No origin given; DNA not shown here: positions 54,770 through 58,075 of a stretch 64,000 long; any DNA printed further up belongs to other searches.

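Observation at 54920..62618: Type III R-M operon with MNT/HEPN toxin-antitoxin-type genes nested between mod and res, plus a paralogous MNT-HEPN pair upstream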

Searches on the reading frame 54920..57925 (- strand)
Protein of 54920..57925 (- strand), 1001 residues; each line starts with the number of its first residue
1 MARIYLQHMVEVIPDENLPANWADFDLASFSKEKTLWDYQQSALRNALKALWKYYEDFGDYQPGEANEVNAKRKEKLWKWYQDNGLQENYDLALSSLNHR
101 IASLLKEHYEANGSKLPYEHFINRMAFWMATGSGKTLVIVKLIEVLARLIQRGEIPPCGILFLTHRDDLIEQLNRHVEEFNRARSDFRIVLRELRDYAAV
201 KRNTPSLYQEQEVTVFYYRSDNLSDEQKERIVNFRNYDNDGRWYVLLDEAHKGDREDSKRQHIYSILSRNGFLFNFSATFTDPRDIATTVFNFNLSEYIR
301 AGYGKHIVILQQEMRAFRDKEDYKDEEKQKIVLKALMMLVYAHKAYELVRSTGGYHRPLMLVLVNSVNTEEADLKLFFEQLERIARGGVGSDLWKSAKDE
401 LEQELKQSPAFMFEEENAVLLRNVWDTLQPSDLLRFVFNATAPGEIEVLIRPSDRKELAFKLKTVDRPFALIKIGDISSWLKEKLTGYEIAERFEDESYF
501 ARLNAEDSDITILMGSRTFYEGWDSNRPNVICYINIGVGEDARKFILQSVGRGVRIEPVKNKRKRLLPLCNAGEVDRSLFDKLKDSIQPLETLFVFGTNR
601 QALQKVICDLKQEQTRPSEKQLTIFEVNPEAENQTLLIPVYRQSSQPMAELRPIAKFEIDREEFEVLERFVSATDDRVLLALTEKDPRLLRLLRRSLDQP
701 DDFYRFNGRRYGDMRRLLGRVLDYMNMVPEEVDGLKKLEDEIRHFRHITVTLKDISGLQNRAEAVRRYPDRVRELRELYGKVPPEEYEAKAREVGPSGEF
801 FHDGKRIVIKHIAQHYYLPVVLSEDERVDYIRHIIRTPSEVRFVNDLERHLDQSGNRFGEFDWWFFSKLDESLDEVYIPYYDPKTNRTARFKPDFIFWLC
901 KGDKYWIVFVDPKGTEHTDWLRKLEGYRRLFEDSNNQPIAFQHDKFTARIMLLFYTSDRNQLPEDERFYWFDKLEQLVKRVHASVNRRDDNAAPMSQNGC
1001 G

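Call 3: search_protein_families(library=pfam, proteins=[window:54920-57925:-], max_evalue=0.01)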
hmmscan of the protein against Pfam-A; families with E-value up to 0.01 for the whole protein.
window:54920-57925:- (1001 aa): 3 families
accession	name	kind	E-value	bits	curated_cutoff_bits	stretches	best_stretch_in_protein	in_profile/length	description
PF04851.21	ResIII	-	3.7e-16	59.9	22.5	1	98-281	20-163/164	Type III restriction enzyme, res subunit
PF18766.7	SWI2_SNF2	-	1.2e-08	35.4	26.7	1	127-286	23-161/221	SWI2/SNF2 ATPase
PF00270.35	DEAD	-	3.1e-05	24.2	26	1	128-282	20-163/167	DEAD/DEAH box helicase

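Call 4: search_protein_families(library=padloc, proteins=[window:54920-57925:-], max_evalue=0.01)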
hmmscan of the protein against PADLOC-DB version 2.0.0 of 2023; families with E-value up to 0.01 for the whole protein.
window:54920-57925:- (1001 aa): 4 families
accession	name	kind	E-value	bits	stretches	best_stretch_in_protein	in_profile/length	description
PDLC03654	REase_III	-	6.4e-33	111.5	2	289-630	382-711/1154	Type III restriction enzyme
PDLC03049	REase_I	-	0.00061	15.9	1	123-269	188-313/807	Type I restriction enzyme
PDLC02703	PbeA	-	0.001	15.7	1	128-251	267-376/626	PbeA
PDLC02707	PbeA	-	0.0013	15.4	1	125-262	271-399/672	PbeA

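Call 5: search_protein_families(library=ncbifam, proteins=[window:54920-57925:-], max_evalue=0.01)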
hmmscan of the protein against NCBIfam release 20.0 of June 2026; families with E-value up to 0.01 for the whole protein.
window:54920-57925:- (1001 aa): 3 families
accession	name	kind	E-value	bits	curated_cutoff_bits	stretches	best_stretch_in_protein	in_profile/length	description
NF046051.1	restrict_EcoAI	equivalog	5e-07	28.5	550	1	123-263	178-297/768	EcoAI/FtnUII family type I restriction enzme subunit R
TIGR00348.1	hsdR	subfamily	6.2e-07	28.3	284.55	1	127-292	272-421/674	HsdR family type I site-specific deoxyribonuclease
NF046055.1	restr_BPTD_3080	equivalog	0.004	15.1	800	0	119-143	149-173/970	BPTD_3080 family restriction endonuclease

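Call 9: find_homologous_proteins(query=window:54920-57925:-, max_evalue=1e-10)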
Query window:54920-57925:- (1001 aa): 5621 proteins with E <= 1e-10 among 8000 candidates; the best 120 are listed.
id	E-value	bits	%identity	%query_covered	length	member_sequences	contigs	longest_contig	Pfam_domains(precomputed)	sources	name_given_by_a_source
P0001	0.0e+0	2304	100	100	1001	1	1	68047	PF27151.1,PF18766.8,PF04851.22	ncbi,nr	ncbi:hypothetical protein HRbin15_01324 [bacterium HR15]|nr:hypothetical protein HRbin15_01324 [bact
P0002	0.0e+0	1784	79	100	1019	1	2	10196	PF27151.1,PF18766.8,PF04851.22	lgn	-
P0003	0.0e+0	1643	73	98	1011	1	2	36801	PF27151.1,PF18766.8,PF04851.22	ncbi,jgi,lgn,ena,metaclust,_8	metaclust:\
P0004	0.0e+0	1635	73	98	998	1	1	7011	PF27151.1,PF18766.8,PF04851.22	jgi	jgi:hypothetical protein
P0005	0.0e+0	1612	72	98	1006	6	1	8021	PF00270.36,PF27151.1,PF18766.8,PF04851.22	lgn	-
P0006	0.0e+0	1605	71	99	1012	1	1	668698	PF00270.36,PF27151.1,PF18766.8,PF04851.22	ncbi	-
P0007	0.0e+0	1573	70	98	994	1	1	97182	PF00270.36,PF27151.1,PF18766.8,PF04851.22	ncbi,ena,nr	ncbi:MAG TPA: DEAD/DEAH box helicase family protein [Firmicutes bacterium]|nr:DEAD/DEAH box helicase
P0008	0.0e+0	1567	70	99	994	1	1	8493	PF00270.36,PF27151.1,PF18766.8,PF04851.22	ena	-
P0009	0.0e+0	1564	70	98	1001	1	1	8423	PF00270.36,PF27151.1,PF18766.8,PF04851.22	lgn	-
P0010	0.0e+0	1555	69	98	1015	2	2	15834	PF00270.36,PF27151.1,PF18766.8,PF04851.22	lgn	-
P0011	0.0e+0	1547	69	98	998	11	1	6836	PF00270.36,PF27151.1,PF18766.8,PF04851.22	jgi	-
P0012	0.0e+0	1532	67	99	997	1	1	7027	PF00270.36,PF27151.1,PF18766.8,PF04851.22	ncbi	ncbi:MAG: DEAD/DEAH box helicase family protein [Nitrososphaerota archaeon]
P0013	0.0e+0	1528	68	100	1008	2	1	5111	PF00270.36,PF27151.1,PF18766.8,PF04851.22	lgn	-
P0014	0.0e+0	1524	69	98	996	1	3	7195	PF00270.36,PF27151.1,PF18766.8,PF04851.22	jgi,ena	-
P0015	0.0e+0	1520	68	98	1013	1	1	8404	PF00270.36,PF27151.1,PF18766.8,PF04851.22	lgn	-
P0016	0.0e+0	1517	68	98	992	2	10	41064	PF27151.1,PF18766.8,PF04851.22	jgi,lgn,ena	-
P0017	0.0e+0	1499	67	98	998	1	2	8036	PF00270.36,PF27151.1,PF18766.8,PF04851.22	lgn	-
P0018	0.0e+0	1484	66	98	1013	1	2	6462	PF27151.1,PF18766.8,PF04851.22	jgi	-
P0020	0.0e+0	1464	65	98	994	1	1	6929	PF00270.36,PF27151.1,PF18766.8,PF04851.22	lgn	-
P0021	0.0e+0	1458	64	98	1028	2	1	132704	PF27151.1,PF18766.8,PF04851.22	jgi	jgi:type III restriction enzyme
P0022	0.0e+0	1455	66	97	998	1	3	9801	PF00270.36,PF27151.1,PF18766.8,PF04851.22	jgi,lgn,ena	-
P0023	0.0e+0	1455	65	97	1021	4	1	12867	PF00270.36,PF27151.1,PF18766.8,PF04851.22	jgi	jgi:type III restriction enzyme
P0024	0.0e+0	1450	64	98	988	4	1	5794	PF00270.36,PF27151.1,PF18766.8,PF04851.22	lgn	-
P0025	0.0e+0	1447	67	91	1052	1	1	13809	PF00270.36,PF27151.1,PF18766.8,PF04851.22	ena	-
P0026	0.0e+0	1437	64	99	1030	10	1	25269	PF27151.1,PF18766.8,PF04851.22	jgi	jgi:type III restriction enzyme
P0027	0.0e+0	1435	65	98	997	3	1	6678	PF00270.36,PF27151.1,PF18766.8,PF04851.22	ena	-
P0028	0.0e+0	1434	65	98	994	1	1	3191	PF00270.36,PF27151.1,PF18766.8,PF04851.22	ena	-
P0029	0.0e+0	1432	63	98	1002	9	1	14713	PF00270.36,PF27151.1,PF18766.8,PF04851.22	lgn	-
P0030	0.0e+0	1429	63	98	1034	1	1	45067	PF00270.36,PF27151.1,PF18766.8,PF04851.22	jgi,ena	-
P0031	0.0e+0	1429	66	98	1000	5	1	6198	PF00270.36,PF27151.1,PF18766.8,PF04851.22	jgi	jgi:superfamily II DNA or RNA helicase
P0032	0.0e+0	1427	63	98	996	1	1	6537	PF00270.36,PF27151.1,PF18766.8,PF04851.22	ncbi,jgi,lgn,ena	-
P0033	0.0e+0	1427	65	98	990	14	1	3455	PF00270.36,PF27151.1,PF18766.8,PF04851.22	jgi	-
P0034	0.0e+0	1421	64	97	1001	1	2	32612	PF00270.36,PF27151.1,PF18766.8,PF04851.22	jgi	-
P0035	0.0e+0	1417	63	98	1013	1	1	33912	PF00270.36,PF27151.1,PF18766.8,PF04851.22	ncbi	-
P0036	0.0e+0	1414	64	98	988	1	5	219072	PF27151.1,PF18766.8,PF04851.22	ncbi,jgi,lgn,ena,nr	ncbi:hypothetical protein HRbin16_00659 [bacterium HR16]|nr:hypothetical protein HRbin16_00659 [bact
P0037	0.0e+0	1414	64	98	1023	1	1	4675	PF00270.36,PF27151.1,PF18766.8,PF04851.22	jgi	jgi:superfamily II DNA or RNA helicase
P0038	0.0e+0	1412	64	98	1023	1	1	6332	PF00270.36,PF27151.1,PF18766.8,PF04851.22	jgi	jgi:superfamily II DNA or RNA helicase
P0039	0.0e+0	1411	64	98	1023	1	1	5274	PF00270.36,PF27151.1,PF18766.8,PF04851.22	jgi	jgi:superfamily II DNA or RNA helicase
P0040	0.0e+0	1411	62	98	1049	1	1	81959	PF00270.36,PF27151.1,PF18766.8,PF04851.22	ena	-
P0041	0.0e+0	1410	63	98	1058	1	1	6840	PF00270.36,PF27151.1,PF18766.8,PF04851.22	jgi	jgi:hypothetical protein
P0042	0.0e+0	1407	62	98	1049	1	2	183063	PF00270.36,PF27151.1,PF18766.8,PF04851.22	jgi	-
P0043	0.0e+0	1406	63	98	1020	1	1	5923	PF00270.36,PF27151.1,PF18766.8,PF04851.22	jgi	jgi:type III restriction enzyme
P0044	0.0e+0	1405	63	98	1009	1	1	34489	PF00270.36,PF27151.1,PF18766.8,PF04851.22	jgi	jgi:type III restriction enzyme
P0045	0.0e+0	1404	63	98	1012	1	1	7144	PF00270.36,PF27151.1,PF18766.8,PF04851.22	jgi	jgi:type III restriction enzyme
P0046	0.0e+0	1399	61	98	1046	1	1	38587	PF00270.36,PF27151.1,PF18766.8,PF04851.22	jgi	jgi:hypothetical protein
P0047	0.0e+0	1395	61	100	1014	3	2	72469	PF00270.36,PF27151.1,PF18766.8,PF04851.22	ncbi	-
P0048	0.0e+0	1389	63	98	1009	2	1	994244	PF27151.1,PF18766.8,PF04851.22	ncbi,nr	ncbi:DEAD/DEAH box helicase family protein [Chloracidobacterium sp. D]|nr:DEAD/DEAH box helicase fam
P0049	0.0e+0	1387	63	98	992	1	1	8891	PF00270.36,PF27151.1,PF18766.8,PF04851.22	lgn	-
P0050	0.0e+0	1387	64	98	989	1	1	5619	PF00270.36,PF27151.1,PF18766.8,PF04851.22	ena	-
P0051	0.0e+0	1386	61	98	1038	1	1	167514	PF00270.36,PF27151.1,PF18766.8,PF04851.22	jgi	jgi:type III restriction enzyme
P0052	0.0e+0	1386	62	98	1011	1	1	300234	PF00270.36,PF27151.1,PF18766.8,PF04851.22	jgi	jgi:type III restriction enzyme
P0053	0.0e+0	1383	62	98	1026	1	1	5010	PF00270.36,PF27151.1,PF18766.8,PF04851.22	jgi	-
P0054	0.0e+0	1382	62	98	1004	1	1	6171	PF27151.1,PF18766.8,PF04851.22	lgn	-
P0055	0.0e+0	1381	61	98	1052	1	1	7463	PF00270.36,PF27151.1,PF18766.8,PF04851.22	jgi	-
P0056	0.0e+0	1381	62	98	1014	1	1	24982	PF27151.1,PF18766.8,PF04851.22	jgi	jgi:type III restriction enzyme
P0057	0.0e+0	1378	63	97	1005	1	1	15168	PF00270.36,PF27151.1,PF18766.8,PF04851.22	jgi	jgi:superfamily II DNA or RNA helicase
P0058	0.0e+0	1376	63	98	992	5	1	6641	PF00270.36,PF27151.1,PF18766.8,PF04851.22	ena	-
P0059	0.0e+0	1375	62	98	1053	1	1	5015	PF00270.36,PF27151.1,PF18766.8,PF04851.22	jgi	-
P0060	0.0e+0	1375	63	98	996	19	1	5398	PF00270.36,PF27151.1,PF18766.8,PF04851.22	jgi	jgi:DNA-binding transcriptional regulator GbsR (MarR family)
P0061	0.0e+0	1366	62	98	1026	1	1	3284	PF00270.36,PF27151.1,PF18766.8,PF04851.22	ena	-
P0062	0.0e+0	1366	63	96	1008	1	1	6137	PF00270.36,PF27151.1,PF18766.8,PF04851.22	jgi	jgi:type III restriction enzyme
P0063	0.0e+0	1365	61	98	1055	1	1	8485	PF00270.36,PF27151.1,PF18766.8,PF04851.22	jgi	-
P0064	0.0e+0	1362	61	98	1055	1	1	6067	PF00270.36,PF27151.1,PF18766.8,PF04851.22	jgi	-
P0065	0.0e+0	1362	62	97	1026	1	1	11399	PF00270.36,PF27151.1,PF18766.8,PF04851.22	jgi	jgi:type III restriction enzyme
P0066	0.0e+0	1361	63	98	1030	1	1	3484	PF00270.36,PF27151.1,PF18766.8,PF04851.22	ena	-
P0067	0.0e+0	1361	60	98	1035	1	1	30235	PF00270.36,PF27151.1,PF18766.8,PF04851.22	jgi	jgi:type III restriction enzyme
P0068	0.0e+0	1360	60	98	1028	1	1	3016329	PF00270.36,PF27151.1,PF18766.8,PF04851.22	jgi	jgi:type III restriction enzyme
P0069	0.0e+0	1359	63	96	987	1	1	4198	PF00270.36,PF27151.1,PF18766.8,PF04851.22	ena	-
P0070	0.0e+0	1359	61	98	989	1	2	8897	PF27151.1,PF18766.8,PF04851.22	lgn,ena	-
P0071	0.0e+0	1358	60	98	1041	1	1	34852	PF00270.36,PF27151.1,PF18766.8,PF04851.22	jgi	jgi:type III restriction enzyme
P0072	0.0e+0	1358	63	98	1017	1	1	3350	PF00270.36,PF27151.1,PF18766.8,PF04851.22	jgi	-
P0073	0.0e+0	1358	60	98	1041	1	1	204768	PF00270.36,PF27151.1,PF18766.8,PF04851.22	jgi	jgi:type III restriction enzyme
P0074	0.0e+0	1356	61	98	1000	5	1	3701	PF00270.36,PF27151.1,PF18766.8,PF04851.22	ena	-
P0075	0.0e+0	1354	60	100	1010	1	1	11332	PF00270.36,PF27151.1,PF18766.8,PF04851.22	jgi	-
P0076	0.0e+0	1354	60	98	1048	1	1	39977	PF00270.36,PF27151.1,PF18766.8,PF04851.22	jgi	-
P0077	0.0e+0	1351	60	99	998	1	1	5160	PF27151.1,PF18766.8,PF04851.22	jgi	-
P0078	0.0e+0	1351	62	98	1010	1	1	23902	PF00270.36,PF27151.1,PF18766.8,PF04851.22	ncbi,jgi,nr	ncbi:MAG: DEAD/DEAH box helicase family protein [Thermotogae bacterium]|nr:DEAD/DEAH box helicase fa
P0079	0.0e+0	1350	62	98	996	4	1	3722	PF00270.36,PF27151.1,PF18766.8,PF04851.22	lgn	-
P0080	0.0e+0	1350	61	97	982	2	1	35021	PF27151.1,PF18766.8,PF04851.22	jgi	-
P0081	0.0e+0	1349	62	98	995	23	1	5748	PF00270.36,PF27151.1,PF18766.8,PF04851.22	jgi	jgi:superfamily II DNA or RNA helicase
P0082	0.0e+0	1349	62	96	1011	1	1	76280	PF00270.36,PF27151.1,PF18766.8,PF04851.22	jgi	jgi:type III restriction enzyme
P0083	0.0e+0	1347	60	97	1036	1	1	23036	PF00270.36,PF27151.1,PF18766.8,PF04851.22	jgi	jgi:type III restriction enzyme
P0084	0.0e+0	1347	61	97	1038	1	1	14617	PF00270.36,PF27151.1,PF18766.8,PF04851.22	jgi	jgi:type III restriction enzyme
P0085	0.0e+0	1345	59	98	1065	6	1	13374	PF00270.36,PF27151.1,PF18766.8,PF04851.22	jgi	jgi:type III restriction enzyme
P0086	0.0e+0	1345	61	98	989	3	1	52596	PF27151.1,PF18766.8,PF04851.22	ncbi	-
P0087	0.0e+0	1342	61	98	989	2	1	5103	PF27151.1,PF18766.8,PF04851.22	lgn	-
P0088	0.0e+0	1342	61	98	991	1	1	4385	PF27151.1,PF18766.8,PF04851.22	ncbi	ncbi:MAG: DEAD/DEAH box helicase family protein [bacterium]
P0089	0.0e+0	1335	60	98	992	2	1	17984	PF00270.36,PF27151.1,PF18766.8,PF04851.22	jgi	-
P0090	0.0e+0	1333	60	98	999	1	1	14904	PF00270.36,PF27151.1,PF18766.8,PF04851.22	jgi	-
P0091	0.0e+0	1333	60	98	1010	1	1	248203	PF00270.36,PF27151.1,PF18766.8,PF04851.22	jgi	jgi:type III restriction enzyme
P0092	0.0e+0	1331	60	98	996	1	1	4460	PF27151.1,PF18766.8,PF04851.22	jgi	jgi:type III restriction enzyme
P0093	0.0e+0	1330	60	99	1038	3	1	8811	PF00270.36,PF27151.1,PF18766.8,PF04851.22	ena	-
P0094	0.0e+0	1325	60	98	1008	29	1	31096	PF27151.1,PF18766.8,PF04851.22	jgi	jgi:type III restriction enzyme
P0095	0.0e+0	1323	60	63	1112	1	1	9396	PF00270.36,PF27151.1,PF18766.8,PF04851.22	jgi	jgi:superfamily II DNA or RNA helicase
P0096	0.0e+0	1321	59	98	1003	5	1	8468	PF27151.1,PF18766.8,PF04851.22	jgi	-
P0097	0.0e+0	1321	60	98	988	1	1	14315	PF27151.1,PF18766.8,PF04851.22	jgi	-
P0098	0.0e+0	1319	60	97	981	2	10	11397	PF27151.1,PF18766.8,PF04851.22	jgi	jgi:superfamily II DNA or RNA helicase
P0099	0.0e+0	1318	58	98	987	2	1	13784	PF00270.36,PF27151.1,PF18766.8,PF04851.22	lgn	-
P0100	0.0e+0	1313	59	98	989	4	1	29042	PF00270.36,PF27151.1,PF18766.8,PF04851.22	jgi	-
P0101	0.0e+0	1312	62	91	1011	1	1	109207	PF00270.36,PF27151.1,PF18766.8,PF04851.22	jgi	jgi:type III restriction enzyme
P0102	0.0e+0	1311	62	98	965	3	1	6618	PF00270.36,PF27151.1,PF18766.8,PF04851.22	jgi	-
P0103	0.0e+0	1310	60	98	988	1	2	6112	PF27151.1,PF18766.8,PF04851.22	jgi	-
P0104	0.0e+0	1309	59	98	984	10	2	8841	PF27151.1,PF18766.8,PF04851.22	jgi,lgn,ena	-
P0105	0.0e+0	1309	59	98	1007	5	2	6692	PF27151.1,PF18766.8,PF04851.22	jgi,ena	-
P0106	0.0e+0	1308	60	98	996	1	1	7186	PF00270.36,PF27151.1,PF18766.8,PF04851.22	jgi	jgi:hypothetical protein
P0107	0.0e+0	1306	59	98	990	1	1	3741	PF00270.36,PF27151.1,PF18766.8,PF04851.22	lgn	-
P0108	0.0e+0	1305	63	90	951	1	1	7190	PF00270.36,PF27151.1,PF18766.8,PF04851.22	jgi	jgi:type III restriction enzyme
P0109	0.0e+0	1305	64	87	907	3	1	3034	PF27151.1,PF18766.8,PF04851.22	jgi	jgi:hypothetical protein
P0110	0.0e+0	1305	60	98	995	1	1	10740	PF00270.36,PF27151.1,PF18766.8,PF04851.22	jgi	-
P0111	0.0e+0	1305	61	98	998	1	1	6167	PF00270.36,PF27151.1,PF18766.8,PF04851.22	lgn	-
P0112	0.0e+0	1304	61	98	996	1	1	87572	PF00270.36,PF27151.1,PF18766.8,PF04851.22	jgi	jgi:type III restriction enzyme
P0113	0.0e+0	1303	63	91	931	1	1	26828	PF27151.1,PF18766.8,PF04851.22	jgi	-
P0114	0.0e+0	1299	58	97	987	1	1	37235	PF00270.36,PF27151.1,PF18766.8,PF04851.22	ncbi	ncbi:MAG: DEAD/DEAH box helicase family protein [Thermodesulfobacteriota bacterium]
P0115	0.0e+0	1299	60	98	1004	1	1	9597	PF00270.36,PF27151.1,PF18766.8,PF04851.22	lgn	-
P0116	0.0e+0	1298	60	98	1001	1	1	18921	PF27151.1,PF18766.8,PF04851.22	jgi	jgi:hypothetical protein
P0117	0.0e+0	1297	59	98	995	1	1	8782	PF27151.1,PF18766.8,PF04851.22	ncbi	ncbi:hypothetical protein ES707_12583 [subsurface metagenome]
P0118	0.0e+0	1297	59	98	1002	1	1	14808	PF00270.36,PF27151.1,PF18766.8,PF04851.22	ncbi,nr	ncbi:DEAD/DEAH box helicase family protein [Candidatus Poribacteria bacterium]|nr:DEAD/DEAH box heli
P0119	0.0e+0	1297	59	98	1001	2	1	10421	PF27151.1,PF18766.8,PF04851.22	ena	-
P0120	0.0e+0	1296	58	98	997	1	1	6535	PF27151.1,PF18766.8,PF04851.22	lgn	-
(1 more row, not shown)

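Call 11: find_encoding_contigs(protein=P0002, flank=8000, max_places=3)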
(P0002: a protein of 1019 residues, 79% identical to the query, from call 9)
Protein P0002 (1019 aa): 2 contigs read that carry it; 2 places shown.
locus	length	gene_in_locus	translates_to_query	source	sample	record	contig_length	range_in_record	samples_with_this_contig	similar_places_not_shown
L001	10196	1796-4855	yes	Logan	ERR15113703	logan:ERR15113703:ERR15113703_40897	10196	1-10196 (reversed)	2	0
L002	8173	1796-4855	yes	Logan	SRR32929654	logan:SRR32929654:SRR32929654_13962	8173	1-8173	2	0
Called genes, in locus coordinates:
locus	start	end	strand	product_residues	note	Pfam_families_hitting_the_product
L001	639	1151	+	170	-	-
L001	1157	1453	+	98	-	PF18765:Polbeta, PF01909:NTP_transf_2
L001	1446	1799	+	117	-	PF01909:NTP_transf_2, PF18765:Polbeta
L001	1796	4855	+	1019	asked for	PF04851:ResIII, PF18766:SWI2_SNF2, PF27151:YagJ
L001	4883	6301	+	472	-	PF01544:CorA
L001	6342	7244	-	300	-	PF00294:PfkB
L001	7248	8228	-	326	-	PF01408:GFO_IDH_MocA, PF22725:GFO_IDH_MocA_C3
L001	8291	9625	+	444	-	PF01134:GIDA (faint), PF01266:DAO (weak), PF01494:FAD_binding_3 (faint), PF07992:Pyr_redox_2, PF13450:NAD_binding_8 (weak), PF13454:NAD_binding_9 (faint), PF00070:Pyr_redox, PF22366:NDH2_C (weak)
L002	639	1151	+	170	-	-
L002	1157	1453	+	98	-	PF18765:Polbeta, PF01909:NTP_transf_2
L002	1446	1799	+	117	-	PF01909:NTP_transf_2, PF18765:Polbeta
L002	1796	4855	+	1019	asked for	PF04851:ResIII, PF18766:SWI2_SNF2, PF27151:YagJ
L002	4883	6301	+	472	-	PF01544:CorA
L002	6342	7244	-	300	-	PF00294:PfkB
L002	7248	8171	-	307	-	?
